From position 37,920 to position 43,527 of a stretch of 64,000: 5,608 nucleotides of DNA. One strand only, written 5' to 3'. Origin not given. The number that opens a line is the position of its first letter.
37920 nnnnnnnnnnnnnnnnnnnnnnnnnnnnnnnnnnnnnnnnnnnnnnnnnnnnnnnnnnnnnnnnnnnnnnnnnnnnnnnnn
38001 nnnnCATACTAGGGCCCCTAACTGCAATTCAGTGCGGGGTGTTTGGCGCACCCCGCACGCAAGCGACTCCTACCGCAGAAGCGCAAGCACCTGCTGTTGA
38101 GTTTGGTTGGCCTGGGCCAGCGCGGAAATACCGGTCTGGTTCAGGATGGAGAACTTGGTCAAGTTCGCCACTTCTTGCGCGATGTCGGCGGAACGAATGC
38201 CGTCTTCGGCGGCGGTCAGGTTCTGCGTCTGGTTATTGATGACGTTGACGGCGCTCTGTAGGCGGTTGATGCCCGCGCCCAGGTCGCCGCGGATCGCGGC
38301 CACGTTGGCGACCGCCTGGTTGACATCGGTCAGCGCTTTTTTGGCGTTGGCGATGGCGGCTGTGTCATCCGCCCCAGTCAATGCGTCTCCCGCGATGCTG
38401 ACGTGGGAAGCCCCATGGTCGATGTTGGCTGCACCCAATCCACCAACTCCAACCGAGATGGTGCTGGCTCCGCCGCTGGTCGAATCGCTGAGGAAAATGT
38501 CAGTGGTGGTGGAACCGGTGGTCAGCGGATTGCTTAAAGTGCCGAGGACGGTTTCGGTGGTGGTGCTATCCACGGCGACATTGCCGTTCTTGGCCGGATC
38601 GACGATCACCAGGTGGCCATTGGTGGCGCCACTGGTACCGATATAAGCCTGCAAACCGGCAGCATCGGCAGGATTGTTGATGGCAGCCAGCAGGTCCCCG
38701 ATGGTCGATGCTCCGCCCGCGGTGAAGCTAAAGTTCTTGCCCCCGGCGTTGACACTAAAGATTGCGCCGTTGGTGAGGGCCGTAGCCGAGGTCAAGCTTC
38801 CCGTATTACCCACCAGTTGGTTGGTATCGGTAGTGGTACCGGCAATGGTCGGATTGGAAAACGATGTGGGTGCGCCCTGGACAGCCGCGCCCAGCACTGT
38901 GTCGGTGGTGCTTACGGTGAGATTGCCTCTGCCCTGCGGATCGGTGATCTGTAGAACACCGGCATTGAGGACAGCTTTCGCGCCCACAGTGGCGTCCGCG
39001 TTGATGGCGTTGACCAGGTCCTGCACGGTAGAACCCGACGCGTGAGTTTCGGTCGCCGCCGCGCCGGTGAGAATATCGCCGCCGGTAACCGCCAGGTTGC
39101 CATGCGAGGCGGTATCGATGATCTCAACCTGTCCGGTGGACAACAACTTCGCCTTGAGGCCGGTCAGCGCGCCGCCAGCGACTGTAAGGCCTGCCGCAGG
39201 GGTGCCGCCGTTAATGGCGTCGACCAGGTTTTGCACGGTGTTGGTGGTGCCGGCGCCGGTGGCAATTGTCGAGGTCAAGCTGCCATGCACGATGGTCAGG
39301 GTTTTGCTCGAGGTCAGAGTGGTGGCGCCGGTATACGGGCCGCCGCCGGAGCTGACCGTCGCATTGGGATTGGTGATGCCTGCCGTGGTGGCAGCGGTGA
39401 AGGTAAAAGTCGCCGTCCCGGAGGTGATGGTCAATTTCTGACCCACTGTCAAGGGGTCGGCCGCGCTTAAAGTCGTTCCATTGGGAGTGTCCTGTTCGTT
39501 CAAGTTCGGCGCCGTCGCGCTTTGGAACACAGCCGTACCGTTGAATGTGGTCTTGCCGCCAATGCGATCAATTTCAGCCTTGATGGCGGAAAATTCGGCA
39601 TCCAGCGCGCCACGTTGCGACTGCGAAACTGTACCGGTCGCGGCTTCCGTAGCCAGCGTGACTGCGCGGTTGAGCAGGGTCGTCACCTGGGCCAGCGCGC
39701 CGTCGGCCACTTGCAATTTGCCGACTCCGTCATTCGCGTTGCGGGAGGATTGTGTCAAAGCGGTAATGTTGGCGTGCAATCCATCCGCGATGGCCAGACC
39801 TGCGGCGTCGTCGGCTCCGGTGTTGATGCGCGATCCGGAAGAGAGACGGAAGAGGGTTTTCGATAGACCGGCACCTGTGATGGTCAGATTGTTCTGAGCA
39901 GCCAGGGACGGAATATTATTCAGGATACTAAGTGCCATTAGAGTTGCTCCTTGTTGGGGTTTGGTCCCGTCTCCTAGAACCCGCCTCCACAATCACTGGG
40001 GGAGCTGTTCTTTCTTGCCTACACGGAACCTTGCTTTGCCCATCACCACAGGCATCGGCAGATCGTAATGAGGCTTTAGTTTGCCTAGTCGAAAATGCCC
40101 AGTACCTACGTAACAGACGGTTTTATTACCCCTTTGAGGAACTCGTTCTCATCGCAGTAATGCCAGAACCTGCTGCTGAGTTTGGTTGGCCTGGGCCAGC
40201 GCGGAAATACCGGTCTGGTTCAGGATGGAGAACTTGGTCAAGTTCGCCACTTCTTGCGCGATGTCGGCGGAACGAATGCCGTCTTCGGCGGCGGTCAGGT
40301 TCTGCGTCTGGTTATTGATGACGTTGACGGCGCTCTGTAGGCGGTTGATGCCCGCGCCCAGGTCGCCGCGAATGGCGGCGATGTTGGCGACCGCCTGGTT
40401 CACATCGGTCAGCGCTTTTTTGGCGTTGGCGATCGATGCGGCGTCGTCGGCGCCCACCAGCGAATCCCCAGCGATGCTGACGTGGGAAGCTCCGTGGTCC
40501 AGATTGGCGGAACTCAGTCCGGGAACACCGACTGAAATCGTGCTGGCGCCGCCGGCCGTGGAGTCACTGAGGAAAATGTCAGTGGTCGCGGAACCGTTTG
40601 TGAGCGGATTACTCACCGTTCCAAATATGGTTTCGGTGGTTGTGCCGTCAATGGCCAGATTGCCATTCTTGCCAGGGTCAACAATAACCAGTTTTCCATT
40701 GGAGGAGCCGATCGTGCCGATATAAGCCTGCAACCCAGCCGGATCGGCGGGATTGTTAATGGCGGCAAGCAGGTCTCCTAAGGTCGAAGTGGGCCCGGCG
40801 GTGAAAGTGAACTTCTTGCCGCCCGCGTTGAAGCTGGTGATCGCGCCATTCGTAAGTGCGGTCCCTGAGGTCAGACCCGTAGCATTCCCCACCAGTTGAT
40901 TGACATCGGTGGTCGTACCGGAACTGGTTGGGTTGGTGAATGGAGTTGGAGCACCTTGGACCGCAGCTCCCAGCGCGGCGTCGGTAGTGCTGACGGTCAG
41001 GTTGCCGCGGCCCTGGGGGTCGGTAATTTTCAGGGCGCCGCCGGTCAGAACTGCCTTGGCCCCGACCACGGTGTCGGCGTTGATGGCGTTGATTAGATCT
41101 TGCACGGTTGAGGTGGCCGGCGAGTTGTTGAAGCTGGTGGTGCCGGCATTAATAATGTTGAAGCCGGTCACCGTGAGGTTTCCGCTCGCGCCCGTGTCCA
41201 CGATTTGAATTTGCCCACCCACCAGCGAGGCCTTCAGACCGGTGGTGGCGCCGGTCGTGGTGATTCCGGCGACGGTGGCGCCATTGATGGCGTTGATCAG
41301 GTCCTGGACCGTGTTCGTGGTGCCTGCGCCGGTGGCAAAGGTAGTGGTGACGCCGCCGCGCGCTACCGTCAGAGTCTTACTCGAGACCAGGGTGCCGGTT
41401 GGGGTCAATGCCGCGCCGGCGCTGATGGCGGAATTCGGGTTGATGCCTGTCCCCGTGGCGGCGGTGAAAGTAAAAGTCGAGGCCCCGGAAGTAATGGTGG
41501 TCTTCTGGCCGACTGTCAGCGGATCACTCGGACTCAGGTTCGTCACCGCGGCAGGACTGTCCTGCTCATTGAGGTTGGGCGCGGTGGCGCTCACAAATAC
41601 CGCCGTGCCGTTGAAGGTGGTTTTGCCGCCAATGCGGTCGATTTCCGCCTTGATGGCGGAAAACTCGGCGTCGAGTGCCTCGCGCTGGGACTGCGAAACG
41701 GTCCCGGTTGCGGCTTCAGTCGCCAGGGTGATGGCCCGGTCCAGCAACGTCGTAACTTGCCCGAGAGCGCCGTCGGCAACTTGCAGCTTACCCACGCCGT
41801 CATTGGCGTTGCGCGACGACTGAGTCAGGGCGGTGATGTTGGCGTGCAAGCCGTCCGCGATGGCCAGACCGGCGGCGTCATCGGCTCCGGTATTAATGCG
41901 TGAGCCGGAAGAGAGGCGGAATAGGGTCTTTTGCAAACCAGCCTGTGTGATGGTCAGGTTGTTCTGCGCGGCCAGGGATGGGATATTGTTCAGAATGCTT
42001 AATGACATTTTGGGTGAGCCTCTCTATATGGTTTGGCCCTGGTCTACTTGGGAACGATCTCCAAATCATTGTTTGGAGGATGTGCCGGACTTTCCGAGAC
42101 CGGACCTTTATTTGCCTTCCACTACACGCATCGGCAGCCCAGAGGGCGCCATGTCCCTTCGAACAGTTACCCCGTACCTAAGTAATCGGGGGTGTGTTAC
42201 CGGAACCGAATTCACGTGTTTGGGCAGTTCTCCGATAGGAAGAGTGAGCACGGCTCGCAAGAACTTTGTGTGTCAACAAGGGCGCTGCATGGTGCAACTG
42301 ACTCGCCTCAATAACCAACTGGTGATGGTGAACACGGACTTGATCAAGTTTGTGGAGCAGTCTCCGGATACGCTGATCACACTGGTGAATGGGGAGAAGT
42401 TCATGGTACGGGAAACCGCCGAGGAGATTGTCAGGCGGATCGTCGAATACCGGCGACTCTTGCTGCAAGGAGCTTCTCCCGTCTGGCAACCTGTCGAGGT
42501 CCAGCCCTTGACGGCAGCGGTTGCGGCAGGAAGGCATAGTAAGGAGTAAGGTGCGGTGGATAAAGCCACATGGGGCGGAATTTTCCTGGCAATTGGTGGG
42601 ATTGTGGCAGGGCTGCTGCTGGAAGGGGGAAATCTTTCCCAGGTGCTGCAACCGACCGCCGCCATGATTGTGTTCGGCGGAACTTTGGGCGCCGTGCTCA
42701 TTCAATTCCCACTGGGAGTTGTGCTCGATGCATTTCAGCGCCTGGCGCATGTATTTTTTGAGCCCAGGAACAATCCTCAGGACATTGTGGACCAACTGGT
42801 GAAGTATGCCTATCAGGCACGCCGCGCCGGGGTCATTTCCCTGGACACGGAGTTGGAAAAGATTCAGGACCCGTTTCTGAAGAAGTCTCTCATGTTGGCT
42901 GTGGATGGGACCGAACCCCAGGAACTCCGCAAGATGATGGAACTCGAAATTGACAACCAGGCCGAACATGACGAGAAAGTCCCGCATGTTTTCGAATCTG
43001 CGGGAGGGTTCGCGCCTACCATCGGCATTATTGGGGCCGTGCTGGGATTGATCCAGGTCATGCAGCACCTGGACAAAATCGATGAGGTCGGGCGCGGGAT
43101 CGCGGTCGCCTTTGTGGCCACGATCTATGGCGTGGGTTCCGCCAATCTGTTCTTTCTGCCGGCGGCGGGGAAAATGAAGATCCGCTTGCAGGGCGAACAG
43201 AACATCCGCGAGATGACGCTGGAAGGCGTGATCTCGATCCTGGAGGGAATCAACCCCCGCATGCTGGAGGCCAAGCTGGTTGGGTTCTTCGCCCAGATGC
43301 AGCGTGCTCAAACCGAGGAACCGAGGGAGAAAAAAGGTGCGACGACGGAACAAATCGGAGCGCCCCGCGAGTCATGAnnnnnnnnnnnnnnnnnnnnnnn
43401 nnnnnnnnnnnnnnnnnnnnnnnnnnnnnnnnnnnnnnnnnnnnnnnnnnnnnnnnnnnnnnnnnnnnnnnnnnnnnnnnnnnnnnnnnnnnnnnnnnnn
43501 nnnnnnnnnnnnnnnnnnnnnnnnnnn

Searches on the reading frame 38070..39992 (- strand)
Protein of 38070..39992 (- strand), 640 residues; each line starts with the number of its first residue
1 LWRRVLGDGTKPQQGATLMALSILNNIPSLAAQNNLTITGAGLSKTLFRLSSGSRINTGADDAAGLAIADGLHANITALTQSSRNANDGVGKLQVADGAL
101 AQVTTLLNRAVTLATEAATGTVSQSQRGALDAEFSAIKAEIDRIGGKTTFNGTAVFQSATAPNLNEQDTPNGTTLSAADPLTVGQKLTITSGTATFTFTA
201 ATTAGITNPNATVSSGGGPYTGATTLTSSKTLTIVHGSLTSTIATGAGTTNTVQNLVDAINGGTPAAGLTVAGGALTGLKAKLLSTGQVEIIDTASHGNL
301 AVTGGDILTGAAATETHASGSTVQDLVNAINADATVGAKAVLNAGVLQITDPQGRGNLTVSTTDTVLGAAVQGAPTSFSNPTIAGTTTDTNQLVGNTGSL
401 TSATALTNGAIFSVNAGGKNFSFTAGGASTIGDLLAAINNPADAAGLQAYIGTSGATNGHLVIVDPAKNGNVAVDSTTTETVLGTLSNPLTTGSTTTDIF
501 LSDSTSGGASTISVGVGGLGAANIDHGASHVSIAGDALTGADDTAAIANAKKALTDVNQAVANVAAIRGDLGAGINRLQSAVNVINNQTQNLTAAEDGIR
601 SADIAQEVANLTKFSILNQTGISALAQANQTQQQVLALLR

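Call 39: search_protein_families(library=pfam, proteins=[window:38070-39992:-], max_evalue=0.001)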
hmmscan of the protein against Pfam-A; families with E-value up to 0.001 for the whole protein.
window:38070-39992:- (640 aa): 2 families
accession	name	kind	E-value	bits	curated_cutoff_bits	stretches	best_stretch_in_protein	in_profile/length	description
PF00669.25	Flagellin_N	-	5.8e-35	120.8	26.6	1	23-158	1-136/139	Bacterial flagellin N-terminal helical region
PF00700.27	Flagellin_C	-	3.8e-22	78.8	23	1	555-639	2-86/86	Bacterial flagellin C-terminal helical region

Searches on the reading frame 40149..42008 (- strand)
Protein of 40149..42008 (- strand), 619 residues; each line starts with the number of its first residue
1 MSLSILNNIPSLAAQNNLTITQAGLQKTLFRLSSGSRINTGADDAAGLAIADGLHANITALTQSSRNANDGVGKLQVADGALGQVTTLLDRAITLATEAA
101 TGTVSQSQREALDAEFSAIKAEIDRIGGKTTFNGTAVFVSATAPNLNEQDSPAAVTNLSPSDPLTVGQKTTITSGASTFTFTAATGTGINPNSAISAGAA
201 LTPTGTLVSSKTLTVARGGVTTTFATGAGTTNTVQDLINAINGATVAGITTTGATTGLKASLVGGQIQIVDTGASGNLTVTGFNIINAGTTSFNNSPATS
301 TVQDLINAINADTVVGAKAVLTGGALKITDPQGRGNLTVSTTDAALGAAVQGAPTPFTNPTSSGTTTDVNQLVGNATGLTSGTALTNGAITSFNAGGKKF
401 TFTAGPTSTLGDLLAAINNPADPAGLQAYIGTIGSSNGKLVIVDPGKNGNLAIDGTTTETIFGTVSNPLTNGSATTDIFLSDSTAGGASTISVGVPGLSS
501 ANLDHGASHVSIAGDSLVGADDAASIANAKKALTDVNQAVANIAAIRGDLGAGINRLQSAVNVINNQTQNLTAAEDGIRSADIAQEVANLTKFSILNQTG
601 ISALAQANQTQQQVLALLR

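Call 39: search_protein_families(library=pfam, proteins=[window:40149-42008:-], max_evalue=0.001)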
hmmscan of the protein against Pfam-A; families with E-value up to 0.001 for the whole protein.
window:40149-42008:- (619 aa): 3 families
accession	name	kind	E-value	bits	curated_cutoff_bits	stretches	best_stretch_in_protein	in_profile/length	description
PF00669.25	Flagellin_N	-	1.5e-36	126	26.6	1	5-138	1-134/139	Bacterial flagellin N-terminal helical region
PF00700.27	Flagellin_C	-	3.7e-22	78.9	23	1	534-618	2-86/86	Bacterial flagellin C-terminal helical region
PF21403.4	OTU1_UBXL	-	0.00028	21.8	22.7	0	297-323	17-43/49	OTU1, UBXL domain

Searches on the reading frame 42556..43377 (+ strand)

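Call 68: search_protein_families(library=pfam, proteins=[window:42556-43377:+], max_evalue=0.001)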
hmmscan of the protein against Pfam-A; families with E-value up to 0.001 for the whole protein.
window:42556-43377:+ (273 aa): 2 families
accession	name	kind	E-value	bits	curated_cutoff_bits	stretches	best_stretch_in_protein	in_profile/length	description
PF01618.21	MotA_ExbB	-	5.7e-29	100.9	22.9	1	101-219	3-126/127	MotA/TolQ/ExbB proton channel family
PF20560.3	MotA_N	-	1.6e-11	44.7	27.3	1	8-82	3-78/91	Motility protein A N-terminal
